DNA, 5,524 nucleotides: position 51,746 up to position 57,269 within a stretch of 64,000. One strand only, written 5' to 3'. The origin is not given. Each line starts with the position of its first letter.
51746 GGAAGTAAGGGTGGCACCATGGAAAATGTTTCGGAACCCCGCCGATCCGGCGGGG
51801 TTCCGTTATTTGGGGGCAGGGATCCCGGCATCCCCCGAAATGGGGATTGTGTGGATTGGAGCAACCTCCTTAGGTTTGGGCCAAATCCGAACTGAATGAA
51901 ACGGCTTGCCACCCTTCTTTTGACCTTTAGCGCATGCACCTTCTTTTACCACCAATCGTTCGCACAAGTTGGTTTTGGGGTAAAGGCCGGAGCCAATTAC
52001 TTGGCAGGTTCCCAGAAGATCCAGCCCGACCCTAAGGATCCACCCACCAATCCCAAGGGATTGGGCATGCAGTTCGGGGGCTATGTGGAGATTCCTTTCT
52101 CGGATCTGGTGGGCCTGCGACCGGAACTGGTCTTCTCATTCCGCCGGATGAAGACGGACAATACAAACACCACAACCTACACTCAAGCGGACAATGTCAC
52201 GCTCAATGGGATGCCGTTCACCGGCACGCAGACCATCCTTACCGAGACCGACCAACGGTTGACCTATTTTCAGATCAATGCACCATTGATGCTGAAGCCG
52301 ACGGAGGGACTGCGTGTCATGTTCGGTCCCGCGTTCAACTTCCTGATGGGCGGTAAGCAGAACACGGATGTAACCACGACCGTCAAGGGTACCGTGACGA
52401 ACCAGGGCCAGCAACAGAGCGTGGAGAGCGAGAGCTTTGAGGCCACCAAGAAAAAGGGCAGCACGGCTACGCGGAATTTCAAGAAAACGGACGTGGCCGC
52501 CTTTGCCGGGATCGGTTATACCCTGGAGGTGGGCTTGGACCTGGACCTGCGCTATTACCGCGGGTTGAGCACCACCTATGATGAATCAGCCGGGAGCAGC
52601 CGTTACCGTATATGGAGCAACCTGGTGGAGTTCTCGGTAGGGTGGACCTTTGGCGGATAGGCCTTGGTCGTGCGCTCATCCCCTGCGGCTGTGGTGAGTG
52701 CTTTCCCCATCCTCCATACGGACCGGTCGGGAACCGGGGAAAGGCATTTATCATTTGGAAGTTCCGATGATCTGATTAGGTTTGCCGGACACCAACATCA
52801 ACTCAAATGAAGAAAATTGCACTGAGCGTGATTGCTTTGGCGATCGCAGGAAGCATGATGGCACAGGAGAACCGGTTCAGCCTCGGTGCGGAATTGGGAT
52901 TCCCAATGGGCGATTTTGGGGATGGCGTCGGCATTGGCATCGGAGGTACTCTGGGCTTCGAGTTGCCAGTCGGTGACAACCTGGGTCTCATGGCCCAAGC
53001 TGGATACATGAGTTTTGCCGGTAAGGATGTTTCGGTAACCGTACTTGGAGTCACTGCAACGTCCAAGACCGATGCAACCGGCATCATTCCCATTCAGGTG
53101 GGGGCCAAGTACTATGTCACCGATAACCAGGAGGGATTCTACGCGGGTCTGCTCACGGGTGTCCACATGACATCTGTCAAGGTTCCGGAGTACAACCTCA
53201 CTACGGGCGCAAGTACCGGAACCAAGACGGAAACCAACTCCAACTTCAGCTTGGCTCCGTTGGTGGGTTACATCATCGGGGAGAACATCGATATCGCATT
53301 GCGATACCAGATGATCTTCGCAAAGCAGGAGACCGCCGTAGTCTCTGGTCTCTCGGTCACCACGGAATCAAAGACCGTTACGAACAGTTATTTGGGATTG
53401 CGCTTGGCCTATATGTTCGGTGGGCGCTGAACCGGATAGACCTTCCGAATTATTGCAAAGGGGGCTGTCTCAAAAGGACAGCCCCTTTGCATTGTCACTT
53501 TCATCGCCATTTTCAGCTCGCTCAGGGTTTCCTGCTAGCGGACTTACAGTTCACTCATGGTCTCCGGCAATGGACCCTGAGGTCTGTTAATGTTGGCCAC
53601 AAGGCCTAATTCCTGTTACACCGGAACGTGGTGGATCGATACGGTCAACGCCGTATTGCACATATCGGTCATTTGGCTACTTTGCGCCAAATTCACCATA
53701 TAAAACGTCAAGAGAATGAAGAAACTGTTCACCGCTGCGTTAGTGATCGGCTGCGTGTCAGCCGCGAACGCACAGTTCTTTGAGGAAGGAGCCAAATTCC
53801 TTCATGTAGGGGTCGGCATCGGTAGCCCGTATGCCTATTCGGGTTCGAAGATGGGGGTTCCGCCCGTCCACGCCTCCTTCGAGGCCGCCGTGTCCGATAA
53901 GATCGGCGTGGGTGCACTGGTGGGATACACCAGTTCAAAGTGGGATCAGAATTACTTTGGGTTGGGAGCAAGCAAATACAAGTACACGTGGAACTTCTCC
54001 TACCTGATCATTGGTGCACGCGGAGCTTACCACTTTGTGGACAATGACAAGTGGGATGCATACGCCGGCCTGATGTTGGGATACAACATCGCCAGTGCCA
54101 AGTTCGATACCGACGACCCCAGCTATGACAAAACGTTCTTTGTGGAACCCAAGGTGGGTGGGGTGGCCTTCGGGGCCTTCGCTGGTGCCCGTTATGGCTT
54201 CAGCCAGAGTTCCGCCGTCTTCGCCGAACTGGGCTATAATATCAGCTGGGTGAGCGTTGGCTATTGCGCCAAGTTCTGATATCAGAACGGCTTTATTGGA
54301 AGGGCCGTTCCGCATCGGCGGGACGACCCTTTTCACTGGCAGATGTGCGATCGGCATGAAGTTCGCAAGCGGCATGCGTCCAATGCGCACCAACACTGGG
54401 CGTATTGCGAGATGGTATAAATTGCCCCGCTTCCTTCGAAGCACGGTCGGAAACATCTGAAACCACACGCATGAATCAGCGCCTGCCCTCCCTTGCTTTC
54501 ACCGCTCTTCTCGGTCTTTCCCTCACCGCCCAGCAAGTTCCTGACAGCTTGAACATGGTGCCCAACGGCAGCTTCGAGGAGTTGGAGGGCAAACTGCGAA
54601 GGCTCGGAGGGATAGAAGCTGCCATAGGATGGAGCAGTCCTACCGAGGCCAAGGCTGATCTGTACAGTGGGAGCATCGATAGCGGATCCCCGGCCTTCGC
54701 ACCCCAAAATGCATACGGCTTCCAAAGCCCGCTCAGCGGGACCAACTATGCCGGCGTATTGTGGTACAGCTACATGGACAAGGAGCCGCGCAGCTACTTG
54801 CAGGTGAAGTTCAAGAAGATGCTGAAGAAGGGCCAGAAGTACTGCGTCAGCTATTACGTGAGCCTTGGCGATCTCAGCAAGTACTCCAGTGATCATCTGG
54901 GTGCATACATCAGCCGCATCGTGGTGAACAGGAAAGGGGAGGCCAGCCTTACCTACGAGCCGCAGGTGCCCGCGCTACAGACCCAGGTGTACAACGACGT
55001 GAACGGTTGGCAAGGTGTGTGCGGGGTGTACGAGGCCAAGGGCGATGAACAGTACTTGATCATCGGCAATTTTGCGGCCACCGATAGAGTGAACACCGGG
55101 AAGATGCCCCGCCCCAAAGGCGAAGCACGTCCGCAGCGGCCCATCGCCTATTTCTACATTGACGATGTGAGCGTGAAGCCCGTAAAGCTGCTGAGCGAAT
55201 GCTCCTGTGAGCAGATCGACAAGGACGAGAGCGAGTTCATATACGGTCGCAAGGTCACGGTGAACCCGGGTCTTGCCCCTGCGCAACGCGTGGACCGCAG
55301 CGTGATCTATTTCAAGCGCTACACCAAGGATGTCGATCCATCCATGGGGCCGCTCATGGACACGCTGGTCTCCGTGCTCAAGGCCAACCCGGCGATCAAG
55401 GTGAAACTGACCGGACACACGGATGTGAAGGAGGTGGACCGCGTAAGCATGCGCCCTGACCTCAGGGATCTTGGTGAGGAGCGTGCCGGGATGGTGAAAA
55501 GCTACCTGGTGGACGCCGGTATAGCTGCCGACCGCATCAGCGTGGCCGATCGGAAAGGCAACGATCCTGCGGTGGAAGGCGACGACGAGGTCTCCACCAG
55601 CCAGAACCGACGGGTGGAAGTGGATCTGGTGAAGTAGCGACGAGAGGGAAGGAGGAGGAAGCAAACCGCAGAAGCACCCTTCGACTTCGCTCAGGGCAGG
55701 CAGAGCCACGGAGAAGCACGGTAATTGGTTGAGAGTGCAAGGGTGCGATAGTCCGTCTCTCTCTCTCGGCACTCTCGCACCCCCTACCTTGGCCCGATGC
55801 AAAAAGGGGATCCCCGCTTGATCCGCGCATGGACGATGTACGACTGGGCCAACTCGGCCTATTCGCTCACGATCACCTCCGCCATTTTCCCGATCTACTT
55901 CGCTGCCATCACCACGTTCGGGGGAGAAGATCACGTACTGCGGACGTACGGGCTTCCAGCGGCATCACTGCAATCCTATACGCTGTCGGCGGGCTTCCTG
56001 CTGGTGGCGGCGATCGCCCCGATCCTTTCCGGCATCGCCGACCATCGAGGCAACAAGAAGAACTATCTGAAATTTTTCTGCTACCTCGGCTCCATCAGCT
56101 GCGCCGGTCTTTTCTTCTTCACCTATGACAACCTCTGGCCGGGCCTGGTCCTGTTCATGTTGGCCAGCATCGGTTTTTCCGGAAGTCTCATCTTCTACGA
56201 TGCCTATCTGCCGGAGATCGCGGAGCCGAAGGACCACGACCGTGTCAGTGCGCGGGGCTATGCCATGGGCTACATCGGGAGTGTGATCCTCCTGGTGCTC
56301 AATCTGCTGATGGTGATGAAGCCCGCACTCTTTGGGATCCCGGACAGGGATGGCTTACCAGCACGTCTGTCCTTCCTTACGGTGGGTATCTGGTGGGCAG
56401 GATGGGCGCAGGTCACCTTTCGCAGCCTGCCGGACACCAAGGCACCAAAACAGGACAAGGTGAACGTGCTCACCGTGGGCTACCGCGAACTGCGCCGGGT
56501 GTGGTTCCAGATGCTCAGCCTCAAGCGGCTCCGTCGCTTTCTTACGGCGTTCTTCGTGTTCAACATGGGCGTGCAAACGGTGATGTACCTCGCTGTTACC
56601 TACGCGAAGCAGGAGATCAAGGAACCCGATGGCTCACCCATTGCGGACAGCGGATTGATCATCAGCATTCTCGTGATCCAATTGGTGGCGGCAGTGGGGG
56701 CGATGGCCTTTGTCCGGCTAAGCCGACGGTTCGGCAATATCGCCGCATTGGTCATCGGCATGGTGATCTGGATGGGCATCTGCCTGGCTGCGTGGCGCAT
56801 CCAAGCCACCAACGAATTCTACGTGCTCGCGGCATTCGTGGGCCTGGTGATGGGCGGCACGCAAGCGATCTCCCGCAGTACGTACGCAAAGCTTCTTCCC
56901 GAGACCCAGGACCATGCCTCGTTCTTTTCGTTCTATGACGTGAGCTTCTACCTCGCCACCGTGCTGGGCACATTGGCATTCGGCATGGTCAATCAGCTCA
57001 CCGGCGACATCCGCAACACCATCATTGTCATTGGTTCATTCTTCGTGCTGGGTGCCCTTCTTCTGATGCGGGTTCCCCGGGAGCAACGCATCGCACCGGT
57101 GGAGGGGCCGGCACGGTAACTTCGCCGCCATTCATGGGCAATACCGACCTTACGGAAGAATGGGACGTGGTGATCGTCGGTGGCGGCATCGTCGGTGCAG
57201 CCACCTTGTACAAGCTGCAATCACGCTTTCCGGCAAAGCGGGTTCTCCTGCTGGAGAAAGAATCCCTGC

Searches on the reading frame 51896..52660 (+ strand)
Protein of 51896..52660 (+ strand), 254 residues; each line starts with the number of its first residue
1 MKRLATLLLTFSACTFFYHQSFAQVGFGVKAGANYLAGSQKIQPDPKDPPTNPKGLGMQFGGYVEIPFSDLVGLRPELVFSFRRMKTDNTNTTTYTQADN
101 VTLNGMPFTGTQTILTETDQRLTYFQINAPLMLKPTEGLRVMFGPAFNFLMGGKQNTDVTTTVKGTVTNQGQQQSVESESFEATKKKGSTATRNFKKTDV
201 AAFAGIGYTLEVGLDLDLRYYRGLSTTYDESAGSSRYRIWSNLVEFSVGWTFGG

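Call 55: search_protein_families(library=pfam, proteins=[window:51896-52660:+], max_evalue=0.00001)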
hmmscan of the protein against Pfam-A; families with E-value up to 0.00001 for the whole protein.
window:51896-52660:+ (254 aa): 1 family
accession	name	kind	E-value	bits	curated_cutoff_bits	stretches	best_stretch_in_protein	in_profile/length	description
PF13568.12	OMP_b-brl_2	-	1.3e-13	51.8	27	1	22-227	1-173/175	Outer membrane protein beta-barrel domain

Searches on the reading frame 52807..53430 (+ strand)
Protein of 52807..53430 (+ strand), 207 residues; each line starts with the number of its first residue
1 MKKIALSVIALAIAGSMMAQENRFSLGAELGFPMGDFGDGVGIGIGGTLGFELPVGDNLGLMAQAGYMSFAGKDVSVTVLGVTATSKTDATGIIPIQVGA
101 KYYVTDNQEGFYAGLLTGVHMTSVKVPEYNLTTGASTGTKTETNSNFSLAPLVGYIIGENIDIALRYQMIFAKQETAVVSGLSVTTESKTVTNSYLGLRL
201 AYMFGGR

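Call 55: search_protein_families(library=pfam, proteins=[window:52807-53430:+], max_evalue=0.00001)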
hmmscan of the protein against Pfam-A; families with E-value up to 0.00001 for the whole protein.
window:52807-53430:+ (207 aa): 1 family
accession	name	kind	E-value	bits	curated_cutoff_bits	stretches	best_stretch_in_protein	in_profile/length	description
PF13505.12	OMP_b-brl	-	7.7e-09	36.4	28.7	1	9-204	3-175/175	Outer membrane protein beta-barrel domain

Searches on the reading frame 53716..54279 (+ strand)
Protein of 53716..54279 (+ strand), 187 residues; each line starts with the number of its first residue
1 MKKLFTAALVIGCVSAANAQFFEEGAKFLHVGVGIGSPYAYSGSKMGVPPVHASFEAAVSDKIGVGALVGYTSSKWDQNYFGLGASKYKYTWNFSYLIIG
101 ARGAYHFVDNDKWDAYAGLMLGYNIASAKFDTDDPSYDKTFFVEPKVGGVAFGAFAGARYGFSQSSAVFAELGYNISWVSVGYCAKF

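Call 55: search_protein_families(library=pfam, proteins=[window:53716-54279:+], max_evalue=0.00001)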
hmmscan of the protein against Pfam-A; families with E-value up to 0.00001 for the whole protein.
window:53716-54279:+ (187 aa): 1 family
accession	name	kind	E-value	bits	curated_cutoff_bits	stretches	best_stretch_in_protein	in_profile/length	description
PF13568.12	OMP_b-brl_2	-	5.3e-07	30.3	27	1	52-176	43-168/175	Outer membrane protein beta-barrel domain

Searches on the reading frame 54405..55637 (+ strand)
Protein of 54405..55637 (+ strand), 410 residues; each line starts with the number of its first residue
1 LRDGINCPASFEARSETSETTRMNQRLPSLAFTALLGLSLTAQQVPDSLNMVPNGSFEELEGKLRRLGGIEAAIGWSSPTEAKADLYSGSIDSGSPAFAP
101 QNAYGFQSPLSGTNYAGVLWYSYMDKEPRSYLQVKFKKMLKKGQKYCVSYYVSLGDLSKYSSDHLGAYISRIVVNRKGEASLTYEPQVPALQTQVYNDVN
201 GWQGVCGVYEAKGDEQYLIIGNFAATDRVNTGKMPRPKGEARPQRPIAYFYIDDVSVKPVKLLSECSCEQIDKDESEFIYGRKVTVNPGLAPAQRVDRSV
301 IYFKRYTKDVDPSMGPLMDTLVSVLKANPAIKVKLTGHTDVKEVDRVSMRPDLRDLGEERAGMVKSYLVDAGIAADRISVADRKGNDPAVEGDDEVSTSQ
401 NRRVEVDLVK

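Call 55: search_protein_families(library=pfam, proteins=[window:54405-55637:+], max_evalue=0.00001)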
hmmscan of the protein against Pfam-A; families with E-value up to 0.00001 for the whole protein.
window:54405-55637:+ (410 aa): 1 family
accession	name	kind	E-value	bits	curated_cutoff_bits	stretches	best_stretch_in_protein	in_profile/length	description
PF00691.25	OmpA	-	1.2e-10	42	27.2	1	302-402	1-98/98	OmpA family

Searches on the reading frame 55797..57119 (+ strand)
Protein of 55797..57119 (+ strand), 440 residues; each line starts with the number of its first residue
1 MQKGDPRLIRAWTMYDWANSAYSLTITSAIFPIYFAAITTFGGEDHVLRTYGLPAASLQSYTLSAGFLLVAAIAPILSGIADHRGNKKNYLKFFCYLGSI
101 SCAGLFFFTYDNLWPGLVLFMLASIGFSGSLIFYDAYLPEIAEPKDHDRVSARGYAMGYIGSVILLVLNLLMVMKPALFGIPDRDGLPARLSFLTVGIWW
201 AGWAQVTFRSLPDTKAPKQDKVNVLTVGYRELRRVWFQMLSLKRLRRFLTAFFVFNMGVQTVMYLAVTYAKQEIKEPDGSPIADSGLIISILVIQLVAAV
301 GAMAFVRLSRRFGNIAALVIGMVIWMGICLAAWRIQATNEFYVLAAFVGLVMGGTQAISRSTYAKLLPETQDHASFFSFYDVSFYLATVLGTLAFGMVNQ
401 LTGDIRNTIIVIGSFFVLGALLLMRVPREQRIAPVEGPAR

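Call 56: search_protein_families(library=pfam, proteins=[window:55797-57119:+], max_evalue=0.00001)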
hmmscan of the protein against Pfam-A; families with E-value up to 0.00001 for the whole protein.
window:55797-57119:+ (440 aa): 2 families
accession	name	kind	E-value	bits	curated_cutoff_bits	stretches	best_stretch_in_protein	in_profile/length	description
PF11700.14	ATG22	-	9.5e-71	239.4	24.1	2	145-430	188-476/482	Vacuole effluxer Atg22 like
PF07690.21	MFS_1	-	1.2e-23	84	33.4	2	30-292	7-247/347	Major Facilitator Superfamily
